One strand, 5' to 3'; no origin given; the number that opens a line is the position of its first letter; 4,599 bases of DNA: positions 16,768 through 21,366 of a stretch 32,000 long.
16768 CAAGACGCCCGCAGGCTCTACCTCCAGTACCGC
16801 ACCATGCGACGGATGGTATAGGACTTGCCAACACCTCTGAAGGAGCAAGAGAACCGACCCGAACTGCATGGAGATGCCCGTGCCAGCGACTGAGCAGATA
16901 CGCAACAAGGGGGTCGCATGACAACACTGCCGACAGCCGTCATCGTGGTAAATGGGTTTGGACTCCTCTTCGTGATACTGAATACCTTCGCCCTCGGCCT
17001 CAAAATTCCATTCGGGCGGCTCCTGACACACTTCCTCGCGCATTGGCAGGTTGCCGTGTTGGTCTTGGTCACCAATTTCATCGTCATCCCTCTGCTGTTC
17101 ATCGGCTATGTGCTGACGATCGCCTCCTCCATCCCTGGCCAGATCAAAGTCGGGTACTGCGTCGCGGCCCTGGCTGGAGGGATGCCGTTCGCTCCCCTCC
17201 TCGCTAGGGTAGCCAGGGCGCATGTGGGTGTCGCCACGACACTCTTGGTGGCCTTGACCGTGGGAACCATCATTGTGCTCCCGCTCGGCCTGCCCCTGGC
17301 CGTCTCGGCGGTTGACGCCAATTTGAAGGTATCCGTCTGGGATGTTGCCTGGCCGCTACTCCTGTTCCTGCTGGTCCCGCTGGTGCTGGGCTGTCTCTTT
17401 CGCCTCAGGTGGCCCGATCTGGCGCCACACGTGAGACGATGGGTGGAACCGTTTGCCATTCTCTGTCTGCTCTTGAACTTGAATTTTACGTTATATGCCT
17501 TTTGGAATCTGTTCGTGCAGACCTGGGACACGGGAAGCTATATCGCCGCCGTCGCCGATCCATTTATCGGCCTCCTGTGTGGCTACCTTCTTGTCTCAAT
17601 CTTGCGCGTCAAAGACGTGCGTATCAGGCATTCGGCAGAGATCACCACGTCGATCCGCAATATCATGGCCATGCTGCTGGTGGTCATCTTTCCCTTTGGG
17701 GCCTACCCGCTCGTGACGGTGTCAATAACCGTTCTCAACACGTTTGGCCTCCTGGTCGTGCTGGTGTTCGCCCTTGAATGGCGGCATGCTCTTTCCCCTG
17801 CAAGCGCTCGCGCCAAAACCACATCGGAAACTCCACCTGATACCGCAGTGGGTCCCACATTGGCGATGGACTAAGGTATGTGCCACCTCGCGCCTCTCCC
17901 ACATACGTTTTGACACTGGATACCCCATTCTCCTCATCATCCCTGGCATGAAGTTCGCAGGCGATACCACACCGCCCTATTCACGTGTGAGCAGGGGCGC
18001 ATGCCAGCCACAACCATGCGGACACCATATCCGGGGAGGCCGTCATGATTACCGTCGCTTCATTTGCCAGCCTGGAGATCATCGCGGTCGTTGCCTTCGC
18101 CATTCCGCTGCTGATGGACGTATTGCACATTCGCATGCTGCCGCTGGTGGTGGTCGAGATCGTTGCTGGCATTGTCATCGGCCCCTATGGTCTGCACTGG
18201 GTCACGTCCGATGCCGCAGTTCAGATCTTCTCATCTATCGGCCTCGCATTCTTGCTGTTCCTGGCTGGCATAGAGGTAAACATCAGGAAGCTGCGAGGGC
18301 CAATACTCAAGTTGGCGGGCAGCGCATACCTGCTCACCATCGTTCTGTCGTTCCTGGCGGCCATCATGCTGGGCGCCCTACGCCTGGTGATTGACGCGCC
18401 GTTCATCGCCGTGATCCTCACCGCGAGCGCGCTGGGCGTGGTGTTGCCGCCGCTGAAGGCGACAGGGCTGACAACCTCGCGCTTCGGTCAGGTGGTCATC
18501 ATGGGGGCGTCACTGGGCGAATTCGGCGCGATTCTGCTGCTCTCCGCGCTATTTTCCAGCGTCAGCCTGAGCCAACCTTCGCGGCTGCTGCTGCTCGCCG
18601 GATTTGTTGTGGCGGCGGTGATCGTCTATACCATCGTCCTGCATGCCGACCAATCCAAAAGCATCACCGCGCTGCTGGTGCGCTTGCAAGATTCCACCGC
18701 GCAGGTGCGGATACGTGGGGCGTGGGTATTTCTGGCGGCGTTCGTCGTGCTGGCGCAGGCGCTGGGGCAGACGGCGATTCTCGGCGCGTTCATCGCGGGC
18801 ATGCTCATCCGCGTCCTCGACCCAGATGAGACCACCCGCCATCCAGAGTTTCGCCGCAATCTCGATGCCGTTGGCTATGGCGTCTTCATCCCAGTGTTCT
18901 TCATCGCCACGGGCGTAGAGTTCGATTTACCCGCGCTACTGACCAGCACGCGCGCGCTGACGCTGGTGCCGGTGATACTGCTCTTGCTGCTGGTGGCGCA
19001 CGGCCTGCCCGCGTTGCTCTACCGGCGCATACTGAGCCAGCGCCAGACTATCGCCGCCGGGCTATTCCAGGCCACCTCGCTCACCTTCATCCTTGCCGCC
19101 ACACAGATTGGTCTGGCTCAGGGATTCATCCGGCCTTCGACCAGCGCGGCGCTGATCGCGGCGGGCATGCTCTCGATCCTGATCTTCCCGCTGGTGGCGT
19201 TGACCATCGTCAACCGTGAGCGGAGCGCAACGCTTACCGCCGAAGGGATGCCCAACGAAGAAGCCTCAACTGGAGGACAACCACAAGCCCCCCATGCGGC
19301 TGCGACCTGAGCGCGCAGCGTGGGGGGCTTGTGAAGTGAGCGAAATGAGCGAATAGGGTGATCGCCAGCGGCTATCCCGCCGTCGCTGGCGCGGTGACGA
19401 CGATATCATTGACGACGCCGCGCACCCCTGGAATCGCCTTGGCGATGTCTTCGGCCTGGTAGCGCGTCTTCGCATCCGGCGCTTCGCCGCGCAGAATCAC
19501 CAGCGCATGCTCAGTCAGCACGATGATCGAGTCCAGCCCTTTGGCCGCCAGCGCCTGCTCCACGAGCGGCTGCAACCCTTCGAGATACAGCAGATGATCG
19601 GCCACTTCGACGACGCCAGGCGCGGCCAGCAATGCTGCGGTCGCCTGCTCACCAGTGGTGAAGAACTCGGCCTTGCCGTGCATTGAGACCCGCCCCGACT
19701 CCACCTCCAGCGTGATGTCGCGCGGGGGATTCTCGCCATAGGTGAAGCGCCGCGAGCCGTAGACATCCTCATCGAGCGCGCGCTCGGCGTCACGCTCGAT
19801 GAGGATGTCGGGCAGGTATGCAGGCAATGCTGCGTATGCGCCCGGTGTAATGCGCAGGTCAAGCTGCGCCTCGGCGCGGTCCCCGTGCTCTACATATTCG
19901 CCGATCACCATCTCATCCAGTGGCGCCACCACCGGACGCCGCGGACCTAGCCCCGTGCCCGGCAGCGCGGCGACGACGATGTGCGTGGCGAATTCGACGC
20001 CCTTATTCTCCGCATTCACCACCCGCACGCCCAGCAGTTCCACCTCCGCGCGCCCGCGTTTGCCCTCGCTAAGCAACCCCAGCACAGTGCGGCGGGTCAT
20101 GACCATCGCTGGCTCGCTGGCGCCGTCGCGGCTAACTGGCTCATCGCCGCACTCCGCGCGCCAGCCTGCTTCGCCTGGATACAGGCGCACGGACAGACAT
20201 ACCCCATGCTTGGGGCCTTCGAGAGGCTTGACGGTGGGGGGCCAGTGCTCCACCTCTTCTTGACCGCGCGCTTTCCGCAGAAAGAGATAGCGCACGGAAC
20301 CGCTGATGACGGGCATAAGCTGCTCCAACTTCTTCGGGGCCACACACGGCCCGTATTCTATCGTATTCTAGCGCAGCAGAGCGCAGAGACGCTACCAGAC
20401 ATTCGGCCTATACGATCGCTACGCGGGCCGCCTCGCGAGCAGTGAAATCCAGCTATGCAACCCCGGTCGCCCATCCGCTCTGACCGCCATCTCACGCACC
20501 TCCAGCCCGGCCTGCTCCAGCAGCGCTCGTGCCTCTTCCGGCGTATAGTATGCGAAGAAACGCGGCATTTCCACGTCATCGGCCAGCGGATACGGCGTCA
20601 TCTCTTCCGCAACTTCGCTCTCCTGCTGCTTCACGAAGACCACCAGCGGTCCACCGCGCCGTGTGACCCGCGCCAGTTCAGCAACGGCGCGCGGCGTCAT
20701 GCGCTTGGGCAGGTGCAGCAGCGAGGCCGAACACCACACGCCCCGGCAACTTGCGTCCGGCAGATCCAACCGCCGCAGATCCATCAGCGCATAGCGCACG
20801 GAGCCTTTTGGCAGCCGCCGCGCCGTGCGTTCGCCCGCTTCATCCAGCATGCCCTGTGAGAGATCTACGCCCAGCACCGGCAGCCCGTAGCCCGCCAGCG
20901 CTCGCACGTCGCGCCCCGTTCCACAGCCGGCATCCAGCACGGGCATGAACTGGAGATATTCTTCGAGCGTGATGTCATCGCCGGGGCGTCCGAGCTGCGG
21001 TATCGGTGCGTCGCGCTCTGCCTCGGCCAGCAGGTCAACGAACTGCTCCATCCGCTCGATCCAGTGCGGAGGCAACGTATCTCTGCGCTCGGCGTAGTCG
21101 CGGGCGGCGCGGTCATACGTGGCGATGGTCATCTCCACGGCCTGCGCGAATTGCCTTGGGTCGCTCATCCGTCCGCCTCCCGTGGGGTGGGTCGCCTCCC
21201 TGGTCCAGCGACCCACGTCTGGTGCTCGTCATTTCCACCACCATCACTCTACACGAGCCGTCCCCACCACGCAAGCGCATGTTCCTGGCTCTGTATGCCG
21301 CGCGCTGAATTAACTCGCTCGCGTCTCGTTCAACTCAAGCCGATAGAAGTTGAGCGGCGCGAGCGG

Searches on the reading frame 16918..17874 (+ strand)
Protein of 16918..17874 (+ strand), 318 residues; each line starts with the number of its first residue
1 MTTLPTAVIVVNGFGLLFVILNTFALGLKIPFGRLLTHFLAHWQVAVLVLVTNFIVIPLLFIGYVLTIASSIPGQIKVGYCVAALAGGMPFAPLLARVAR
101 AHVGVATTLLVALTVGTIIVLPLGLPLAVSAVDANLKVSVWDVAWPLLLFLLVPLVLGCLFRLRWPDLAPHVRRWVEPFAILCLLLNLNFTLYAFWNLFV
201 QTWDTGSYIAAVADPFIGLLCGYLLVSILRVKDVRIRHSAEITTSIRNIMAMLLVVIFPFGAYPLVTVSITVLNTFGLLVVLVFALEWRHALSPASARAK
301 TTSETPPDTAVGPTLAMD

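Call 9: search_protein_families(library=pfam, proteins=[window:16918-17874:+], max_evalue=0.001)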
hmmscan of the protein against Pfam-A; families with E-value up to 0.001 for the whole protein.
window:16918-17874:+ (318 aa): 1 family
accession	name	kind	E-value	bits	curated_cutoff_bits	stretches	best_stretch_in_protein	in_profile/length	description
PF13593.11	SBF_like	-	1.6e-06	28.1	25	1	21-188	39-204/313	SBF-like CPA transporter family (DUF4137)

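Call 56: search_protein_families(library=padloc, proteins=[window:16918-17874:+], max_evalue=0.001)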
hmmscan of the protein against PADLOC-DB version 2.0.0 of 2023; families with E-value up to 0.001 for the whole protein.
window:16918-17874:+ (318 aa): 0 families

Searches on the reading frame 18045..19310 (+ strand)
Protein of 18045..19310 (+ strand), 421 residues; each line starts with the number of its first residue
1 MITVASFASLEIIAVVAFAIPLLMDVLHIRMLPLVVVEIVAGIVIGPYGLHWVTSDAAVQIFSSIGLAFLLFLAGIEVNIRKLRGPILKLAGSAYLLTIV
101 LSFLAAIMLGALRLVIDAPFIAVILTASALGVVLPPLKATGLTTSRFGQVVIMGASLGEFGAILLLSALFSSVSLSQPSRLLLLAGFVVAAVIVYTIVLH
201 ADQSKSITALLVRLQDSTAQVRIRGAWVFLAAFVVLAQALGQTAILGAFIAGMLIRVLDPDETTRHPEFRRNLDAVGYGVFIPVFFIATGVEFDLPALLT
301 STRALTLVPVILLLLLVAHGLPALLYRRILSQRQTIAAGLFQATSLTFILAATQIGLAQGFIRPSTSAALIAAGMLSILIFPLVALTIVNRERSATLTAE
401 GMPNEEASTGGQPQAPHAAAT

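Call 9: search_protein_families(library=pfam, proteins=[window:18045-19310:+], max_evalue=0.001)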
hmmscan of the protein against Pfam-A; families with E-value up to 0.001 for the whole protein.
window:18045-19310:+ (421 aa): 1 family
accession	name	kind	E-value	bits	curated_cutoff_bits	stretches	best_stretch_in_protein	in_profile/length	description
PF00999.27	Na_H_Exchanger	-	8.3e-47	160.3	26.2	1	16-384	3-373/375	Sodium/hydrogen exchanger, transmembrane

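Call 56: search_protein_families(library=padloc, proteins=[window:18045-19310:+], max_evalue=0.001)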
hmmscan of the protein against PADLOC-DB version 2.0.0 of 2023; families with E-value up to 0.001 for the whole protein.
window:18045-19310:+ (421 aa): 0 families

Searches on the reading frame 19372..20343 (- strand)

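Call 9: search_protein_families(library=pfam, proteins=[window:19372-20343:-], max_evalue=0.001)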
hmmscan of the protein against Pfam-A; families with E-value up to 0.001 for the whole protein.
window:19372-20343:- (323 aa): 1 family
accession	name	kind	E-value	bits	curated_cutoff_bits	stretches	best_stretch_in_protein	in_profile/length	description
PF04972.22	BON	-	8.2e-15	55.3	27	1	262-317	10-68/69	BON domain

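Call 56: search_protein_families(library=padloc, proteins=[window:19372-20343:-], max_evalue=0.001)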
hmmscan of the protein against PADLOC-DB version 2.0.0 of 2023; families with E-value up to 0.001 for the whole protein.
window:19372-20343:- (323 aa): 0 families

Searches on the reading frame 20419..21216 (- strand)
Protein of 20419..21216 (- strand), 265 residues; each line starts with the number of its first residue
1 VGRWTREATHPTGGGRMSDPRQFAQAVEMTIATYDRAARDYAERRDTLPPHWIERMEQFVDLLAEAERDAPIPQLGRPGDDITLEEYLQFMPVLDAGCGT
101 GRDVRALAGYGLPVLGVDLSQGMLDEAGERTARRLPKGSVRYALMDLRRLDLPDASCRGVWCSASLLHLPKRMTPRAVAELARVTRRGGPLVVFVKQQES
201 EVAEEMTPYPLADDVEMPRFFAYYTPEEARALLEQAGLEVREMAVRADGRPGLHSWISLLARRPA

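Call 9: search_protein_families(library=pfam, proteins=[window:20419-21216:-], max_evalue=0.001)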
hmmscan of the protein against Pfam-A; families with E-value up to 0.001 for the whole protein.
window:20419-21216:- (265 aa): 6 families
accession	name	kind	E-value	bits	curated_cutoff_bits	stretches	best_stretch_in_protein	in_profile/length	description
PF13649.12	Methyltransf_25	-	6e-20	72.2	27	1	93-189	1-97/97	Methyltransferase domain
PF08241.18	Methyltransf_11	-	9.6e-19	68.3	21.2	1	94-192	1-94/95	Methyltransferase domain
PF08242.18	Methyltransf_12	-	1.6e-10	42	30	1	94-191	1-98/98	Methyltransferase domain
PF13489.12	Methyltransf_23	-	3.7e-10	40.2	27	1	84-242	24-163/164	Methyltransferase domain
PF13847.12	Methyltransf_31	-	1.3e-06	28.6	27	1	91-206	5-126/145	Methyltransferase domain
PF05724.17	TPMT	-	1.9e-05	24.9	26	1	95-199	43-160/218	Thiopurine S-methyltransferase (TPMT)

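Call 56: search_protein_families(library=padloc, proteins=[window:20419-21216:-], max_evalue=0.001)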
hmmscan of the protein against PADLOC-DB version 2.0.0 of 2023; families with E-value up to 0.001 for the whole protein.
window:20419-21216:- (265 aa): 1 family
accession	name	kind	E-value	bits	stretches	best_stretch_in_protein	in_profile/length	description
PDLC04134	mad2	-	4.9e-14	50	1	92-252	294-435/492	mads_2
